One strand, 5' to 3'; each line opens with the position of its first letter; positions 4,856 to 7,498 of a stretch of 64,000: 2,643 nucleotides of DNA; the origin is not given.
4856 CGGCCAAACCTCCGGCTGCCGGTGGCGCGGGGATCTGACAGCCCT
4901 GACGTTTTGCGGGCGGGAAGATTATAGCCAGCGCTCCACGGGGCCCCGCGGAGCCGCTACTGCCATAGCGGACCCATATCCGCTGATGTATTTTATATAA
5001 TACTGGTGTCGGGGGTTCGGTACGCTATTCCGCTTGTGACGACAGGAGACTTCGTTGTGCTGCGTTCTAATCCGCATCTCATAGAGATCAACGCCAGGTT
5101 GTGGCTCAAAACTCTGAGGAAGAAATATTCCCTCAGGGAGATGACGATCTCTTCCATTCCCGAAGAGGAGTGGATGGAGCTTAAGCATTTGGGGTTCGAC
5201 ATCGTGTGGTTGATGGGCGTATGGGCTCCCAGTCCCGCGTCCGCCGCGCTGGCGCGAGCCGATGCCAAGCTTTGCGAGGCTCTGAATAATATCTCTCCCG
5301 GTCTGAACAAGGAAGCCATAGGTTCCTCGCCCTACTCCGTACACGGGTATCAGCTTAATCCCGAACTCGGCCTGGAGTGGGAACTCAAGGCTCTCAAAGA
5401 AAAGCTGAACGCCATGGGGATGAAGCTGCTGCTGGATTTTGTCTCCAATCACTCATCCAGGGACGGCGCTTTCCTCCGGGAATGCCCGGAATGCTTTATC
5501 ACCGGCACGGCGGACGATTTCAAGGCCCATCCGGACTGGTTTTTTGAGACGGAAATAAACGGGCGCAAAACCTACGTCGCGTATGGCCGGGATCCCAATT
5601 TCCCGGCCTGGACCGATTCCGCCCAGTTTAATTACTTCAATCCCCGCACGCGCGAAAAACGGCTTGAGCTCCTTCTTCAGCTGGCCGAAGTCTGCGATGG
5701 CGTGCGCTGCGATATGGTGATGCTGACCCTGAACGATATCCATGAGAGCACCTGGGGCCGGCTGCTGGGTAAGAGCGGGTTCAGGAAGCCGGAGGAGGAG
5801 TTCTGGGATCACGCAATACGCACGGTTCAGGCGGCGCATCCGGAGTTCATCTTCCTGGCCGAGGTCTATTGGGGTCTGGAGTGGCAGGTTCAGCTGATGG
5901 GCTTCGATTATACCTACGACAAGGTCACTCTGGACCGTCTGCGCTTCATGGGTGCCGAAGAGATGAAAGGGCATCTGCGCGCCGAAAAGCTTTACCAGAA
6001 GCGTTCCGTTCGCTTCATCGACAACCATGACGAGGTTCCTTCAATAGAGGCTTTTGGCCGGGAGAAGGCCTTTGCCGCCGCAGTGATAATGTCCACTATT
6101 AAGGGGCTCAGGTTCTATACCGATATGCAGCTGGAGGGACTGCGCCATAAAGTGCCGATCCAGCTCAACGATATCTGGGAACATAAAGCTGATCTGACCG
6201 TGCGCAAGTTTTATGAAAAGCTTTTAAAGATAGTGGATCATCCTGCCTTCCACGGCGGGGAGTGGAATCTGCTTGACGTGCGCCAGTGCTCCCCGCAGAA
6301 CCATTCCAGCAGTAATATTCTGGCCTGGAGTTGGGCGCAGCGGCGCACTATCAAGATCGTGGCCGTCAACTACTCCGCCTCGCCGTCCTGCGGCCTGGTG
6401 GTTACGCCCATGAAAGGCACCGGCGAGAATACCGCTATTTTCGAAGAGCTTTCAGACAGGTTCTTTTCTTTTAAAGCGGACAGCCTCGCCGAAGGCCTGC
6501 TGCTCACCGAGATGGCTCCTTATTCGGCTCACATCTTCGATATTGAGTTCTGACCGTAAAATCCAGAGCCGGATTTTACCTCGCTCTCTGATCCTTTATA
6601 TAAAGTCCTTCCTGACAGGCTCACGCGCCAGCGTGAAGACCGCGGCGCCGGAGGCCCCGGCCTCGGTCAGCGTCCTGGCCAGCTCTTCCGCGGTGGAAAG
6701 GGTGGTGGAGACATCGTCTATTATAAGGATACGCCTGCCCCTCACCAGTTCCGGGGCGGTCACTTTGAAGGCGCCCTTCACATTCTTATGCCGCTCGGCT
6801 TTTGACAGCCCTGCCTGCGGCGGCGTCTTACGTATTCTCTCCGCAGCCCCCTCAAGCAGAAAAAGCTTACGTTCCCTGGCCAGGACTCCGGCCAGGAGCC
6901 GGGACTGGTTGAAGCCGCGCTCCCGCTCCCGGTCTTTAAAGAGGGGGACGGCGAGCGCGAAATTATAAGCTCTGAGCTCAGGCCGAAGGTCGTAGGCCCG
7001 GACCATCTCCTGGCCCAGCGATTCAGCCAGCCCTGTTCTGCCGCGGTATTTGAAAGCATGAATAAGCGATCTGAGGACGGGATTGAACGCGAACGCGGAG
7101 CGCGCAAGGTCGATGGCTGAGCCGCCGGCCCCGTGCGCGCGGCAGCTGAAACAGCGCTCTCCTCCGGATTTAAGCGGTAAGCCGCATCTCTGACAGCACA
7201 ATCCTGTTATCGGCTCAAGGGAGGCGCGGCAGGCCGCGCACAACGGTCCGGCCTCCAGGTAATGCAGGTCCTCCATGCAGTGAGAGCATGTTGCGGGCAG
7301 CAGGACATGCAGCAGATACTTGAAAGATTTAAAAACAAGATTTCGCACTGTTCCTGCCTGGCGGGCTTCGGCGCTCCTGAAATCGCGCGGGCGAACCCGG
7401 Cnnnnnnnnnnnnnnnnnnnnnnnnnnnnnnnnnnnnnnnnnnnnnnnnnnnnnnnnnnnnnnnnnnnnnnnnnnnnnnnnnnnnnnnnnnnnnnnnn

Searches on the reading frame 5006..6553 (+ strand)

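Call 30: search_protein_families(library=pfam, proteins=[window:5006-6553:+], max_evalue=0.0001)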
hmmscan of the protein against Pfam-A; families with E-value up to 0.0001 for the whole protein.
window:5006-6553:+ (515 aa): 1 family
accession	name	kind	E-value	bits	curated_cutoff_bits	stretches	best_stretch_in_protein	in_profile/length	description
PF00128.31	Alpha-amylase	-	5.4e-09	36.2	22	1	59-296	28-250/446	Alpha amylase, catalytic domain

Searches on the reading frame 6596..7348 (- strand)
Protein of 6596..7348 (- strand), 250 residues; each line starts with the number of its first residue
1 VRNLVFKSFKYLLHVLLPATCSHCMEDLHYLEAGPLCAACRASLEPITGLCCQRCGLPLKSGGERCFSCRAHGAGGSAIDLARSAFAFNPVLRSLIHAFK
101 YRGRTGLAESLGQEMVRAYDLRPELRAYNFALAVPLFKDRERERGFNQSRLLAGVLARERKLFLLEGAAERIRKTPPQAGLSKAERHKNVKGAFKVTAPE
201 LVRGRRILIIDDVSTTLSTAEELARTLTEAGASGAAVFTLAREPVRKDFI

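Call 30: search_protein_families(library=pfam, proteins=[window:6596-7348:-], max_evalue=0.0001)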
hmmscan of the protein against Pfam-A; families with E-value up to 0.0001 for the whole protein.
window:6596-7348:- (250 aa): 1 family
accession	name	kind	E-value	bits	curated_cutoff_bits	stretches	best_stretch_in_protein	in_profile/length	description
PF18912.6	DZR_2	-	4.8e-10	39.6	27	1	12-70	1-56/56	Double zinc ribbon domain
